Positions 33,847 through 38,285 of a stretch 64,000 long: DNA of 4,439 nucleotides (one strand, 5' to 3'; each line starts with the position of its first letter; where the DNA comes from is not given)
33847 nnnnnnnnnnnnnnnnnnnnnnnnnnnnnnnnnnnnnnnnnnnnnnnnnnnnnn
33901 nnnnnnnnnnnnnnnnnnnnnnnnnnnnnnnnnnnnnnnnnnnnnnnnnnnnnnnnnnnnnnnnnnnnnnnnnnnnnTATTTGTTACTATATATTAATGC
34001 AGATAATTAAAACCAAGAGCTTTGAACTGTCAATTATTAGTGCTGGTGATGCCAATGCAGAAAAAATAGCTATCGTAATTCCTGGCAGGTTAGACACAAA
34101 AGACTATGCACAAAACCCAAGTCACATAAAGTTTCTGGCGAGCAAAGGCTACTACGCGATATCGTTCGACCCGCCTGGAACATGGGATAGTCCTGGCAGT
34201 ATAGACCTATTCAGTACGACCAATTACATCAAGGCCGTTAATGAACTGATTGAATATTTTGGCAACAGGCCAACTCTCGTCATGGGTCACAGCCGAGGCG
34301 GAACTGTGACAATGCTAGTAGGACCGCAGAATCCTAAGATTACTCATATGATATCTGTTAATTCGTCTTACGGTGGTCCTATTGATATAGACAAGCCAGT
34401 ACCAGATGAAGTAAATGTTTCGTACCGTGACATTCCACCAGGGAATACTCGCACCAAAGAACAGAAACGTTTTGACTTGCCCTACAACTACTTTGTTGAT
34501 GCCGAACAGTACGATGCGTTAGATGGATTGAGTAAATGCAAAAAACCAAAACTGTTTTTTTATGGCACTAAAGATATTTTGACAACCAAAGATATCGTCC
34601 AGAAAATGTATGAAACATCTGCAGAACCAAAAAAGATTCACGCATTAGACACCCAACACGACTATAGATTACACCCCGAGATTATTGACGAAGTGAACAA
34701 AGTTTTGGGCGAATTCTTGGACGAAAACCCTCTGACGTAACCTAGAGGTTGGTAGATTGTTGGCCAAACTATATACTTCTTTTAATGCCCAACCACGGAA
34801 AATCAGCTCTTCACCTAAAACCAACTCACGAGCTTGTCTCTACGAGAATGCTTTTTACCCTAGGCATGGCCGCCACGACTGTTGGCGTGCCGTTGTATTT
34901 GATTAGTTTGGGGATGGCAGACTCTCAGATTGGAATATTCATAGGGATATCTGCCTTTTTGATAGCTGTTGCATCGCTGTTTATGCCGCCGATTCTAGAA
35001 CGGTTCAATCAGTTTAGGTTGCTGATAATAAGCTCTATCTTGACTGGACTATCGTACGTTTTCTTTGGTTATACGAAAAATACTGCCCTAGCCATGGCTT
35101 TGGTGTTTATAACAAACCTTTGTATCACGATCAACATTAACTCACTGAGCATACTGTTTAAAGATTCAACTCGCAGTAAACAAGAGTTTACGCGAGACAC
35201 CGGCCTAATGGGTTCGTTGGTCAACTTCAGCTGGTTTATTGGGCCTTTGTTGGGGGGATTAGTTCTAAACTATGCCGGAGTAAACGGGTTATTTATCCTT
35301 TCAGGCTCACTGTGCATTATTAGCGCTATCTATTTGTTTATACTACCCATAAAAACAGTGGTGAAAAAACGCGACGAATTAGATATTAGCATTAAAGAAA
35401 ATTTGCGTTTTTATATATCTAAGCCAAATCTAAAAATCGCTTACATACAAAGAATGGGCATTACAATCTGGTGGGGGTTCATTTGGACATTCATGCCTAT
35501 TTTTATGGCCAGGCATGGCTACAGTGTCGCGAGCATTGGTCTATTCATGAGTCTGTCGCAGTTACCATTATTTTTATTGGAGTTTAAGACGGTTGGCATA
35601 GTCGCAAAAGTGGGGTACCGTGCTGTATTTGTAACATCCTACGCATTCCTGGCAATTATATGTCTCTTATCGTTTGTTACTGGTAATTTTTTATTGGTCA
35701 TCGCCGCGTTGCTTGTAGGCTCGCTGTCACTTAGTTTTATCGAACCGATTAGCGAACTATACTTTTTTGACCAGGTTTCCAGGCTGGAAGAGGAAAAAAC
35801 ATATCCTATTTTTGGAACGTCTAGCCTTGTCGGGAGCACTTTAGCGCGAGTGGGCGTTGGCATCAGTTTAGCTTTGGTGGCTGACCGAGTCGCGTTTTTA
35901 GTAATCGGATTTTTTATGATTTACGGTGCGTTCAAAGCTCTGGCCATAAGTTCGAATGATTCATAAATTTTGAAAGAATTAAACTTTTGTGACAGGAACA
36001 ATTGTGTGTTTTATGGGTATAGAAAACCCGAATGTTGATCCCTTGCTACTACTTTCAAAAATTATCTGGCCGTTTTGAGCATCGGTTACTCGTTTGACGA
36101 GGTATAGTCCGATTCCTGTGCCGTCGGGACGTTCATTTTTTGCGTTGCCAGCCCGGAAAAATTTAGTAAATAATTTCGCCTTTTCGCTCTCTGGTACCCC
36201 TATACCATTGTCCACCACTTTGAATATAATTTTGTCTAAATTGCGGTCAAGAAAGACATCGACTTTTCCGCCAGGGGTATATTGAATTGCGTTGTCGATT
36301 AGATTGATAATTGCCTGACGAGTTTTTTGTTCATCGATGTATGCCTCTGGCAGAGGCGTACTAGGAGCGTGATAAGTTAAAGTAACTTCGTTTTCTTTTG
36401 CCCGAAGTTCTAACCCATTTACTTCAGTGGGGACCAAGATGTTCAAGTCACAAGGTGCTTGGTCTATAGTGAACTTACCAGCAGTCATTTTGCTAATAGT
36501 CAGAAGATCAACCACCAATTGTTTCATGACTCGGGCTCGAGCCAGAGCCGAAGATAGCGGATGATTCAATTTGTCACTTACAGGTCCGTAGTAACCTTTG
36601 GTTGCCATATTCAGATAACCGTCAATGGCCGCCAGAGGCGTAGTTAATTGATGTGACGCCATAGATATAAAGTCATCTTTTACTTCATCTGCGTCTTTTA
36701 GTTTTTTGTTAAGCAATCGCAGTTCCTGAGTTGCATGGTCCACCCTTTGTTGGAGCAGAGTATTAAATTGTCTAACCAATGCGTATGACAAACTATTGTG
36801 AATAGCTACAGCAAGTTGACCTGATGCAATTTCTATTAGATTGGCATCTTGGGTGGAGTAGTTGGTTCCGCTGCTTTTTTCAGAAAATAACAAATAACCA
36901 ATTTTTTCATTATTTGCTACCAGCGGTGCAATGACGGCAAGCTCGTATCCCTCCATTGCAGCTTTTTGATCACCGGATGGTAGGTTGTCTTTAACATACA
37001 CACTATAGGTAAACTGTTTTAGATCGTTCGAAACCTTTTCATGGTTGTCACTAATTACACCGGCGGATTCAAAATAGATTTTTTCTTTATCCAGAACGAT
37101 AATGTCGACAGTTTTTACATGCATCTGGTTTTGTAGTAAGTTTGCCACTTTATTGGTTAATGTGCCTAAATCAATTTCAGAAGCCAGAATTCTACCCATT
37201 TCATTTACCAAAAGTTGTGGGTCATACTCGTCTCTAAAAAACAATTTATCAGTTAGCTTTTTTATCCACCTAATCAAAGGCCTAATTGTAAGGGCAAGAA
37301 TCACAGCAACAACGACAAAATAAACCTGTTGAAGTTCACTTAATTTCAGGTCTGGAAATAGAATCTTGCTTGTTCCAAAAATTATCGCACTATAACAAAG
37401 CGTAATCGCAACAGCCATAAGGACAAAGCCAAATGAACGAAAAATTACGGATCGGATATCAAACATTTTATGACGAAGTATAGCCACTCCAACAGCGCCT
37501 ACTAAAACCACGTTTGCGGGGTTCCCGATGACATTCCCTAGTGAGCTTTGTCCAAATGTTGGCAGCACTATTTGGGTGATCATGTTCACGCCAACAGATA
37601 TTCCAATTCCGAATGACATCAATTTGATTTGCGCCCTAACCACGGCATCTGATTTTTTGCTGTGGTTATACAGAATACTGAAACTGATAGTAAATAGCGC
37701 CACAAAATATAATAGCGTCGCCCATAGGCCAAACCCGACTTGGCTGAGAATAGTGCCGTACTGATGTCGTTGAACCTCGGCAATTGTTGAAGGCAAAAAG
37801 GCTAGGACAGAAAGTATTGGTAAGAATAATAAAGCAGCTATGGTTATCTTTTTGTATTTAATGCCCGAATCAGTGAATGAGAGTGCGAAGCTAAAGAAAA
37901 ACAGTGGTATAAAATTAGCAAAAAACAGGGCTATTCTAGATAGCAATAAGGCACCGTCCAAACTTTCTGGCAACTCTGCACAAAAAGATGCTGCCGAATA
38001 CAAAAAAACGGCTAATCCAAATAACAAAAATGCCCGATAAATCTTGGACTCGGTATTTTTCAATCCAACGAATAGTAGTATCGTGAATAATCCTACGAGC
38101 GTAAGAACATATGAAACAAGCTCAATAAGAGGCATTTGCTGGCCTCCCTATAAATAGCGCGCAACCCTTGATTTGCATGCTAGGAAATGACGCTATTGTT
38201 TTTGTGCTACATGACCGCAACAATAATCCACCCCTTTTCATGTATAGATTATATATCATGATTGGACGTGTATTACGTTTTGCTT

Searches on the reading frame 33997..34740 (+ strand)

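Call 17: search_protein_families(library=pfam, proteins=[window:33997-34740:+], max_evalue=0.0001)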
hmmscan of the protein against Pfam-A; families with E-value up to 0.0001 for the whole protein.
window:33997-34740:+ (247 aa): 3 families
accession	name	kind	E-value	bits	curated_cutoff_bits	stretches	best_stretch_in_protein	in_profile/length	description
PF00561.26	Abhydrolase_1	-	4.7e-10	40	25.8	1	26-124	4-104/245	alpha/beta hydrolase fold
PF12146.15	Hydrolase_4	-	1.7e-07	31.2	27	1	26-126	8-112/239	Serine aminopeptidase, S33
PF12697.13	Abhydrolase_6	-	2.5e-05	25.5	26.3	1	43-133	19-94/217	Alpha/beta hydrolase family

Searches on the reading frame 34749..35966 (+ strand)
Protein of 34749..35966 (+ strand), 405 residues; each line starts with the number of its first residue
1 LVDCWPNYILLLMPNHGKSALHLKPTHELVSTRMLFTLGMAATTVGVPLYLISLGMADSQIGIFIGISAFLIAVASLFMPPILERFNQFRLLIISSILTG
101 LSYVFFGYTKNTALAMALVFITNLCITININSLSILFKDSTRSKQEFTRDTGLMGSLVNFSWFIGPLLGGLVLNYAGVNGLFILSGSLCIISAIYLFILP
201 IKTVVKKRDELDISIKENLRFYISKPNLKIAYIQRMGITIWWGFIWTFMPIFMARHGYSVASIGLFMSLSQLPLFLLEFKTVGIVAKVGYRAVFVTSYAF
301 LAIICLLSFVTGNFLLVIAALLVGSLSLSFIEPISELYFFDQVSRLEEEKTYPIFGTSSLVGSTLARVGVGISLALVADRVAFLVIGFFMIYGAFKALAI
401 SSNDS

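Call 17: search_protein_families(library=pfam, proteins=[window:34749-35966:+], max_evalue=0.0001)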
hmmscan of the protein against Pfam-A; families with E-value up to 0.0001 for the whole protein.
window:34749-35966:+ (405 aa): 2 families
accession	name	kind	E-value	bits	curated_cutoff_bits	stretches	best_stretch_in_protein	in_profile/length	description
PF07690.21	MFS_1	-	1.3e-24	87.2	33.4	2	32-272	4-249/347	Major Facilitator Superfamily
PF12832.13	MFS_1_like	-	5.2e-07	29.5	25.2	1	48-324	23-311/373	MFS_1 like family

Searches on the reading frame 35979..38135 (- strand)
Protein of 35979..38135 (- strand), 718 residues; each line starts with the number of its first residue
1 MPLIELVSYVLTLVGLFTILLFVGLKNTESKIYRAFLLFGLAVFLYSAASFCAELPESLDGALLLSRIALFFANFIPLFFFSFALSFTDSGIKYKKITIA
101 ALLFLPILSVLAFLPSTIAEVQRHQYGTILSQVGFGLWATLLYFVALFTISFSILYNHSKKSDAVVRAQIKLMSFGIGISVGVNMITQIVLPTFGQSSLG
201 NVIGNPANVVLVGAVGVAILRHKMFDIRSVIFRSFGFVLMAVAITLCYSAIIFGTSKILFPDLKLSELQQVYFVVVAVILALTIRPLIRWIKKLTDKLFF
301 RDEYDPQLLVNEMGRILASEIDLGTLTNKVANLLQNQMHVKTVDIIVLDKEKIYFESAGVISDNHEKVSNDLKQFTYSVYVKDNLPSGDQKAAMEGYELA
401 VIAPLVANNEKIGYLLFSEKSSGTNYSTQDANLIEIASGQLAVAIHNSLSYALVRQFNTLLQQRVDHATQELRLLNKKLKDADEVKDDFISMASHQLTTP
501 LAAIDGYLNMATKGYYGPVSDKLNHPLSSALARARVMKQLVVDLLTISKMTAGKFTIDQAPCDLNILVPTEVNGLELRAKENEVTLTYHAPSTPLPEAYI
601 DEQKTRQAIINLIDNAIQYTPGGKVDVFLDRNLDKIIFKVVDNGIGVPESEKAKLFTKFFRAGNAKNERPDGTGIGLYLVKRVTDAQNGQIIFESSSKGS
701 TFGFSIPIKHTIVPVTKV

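Call 18: search_protein_families(library=pfam, proteins=[window:35979-38135:-], max_evalue=0.0001)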
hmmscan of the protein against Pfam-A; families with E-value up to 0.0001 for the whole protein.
window:35979-38135:- (718 aa): 3 families
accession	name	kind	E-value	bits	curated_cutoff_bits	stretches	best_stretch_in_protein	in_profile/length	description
PF02518.31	HATPase_c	-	2.3e-23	83.2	26.4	1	601-709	2-110/111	Histidine kinase-, DNA gyrase B-, and HSP90-like ATPase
PF16927.11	HisKA_7TM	-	6.6e-17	62.5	28.6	1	13-227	4-222/224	N-terminal 7TM region of histidine kinase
PF00512.31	HisKA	-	2.6e-10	40.6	26.9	1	486-553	2-66/66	His Kinase A (phospho-acceptor) domain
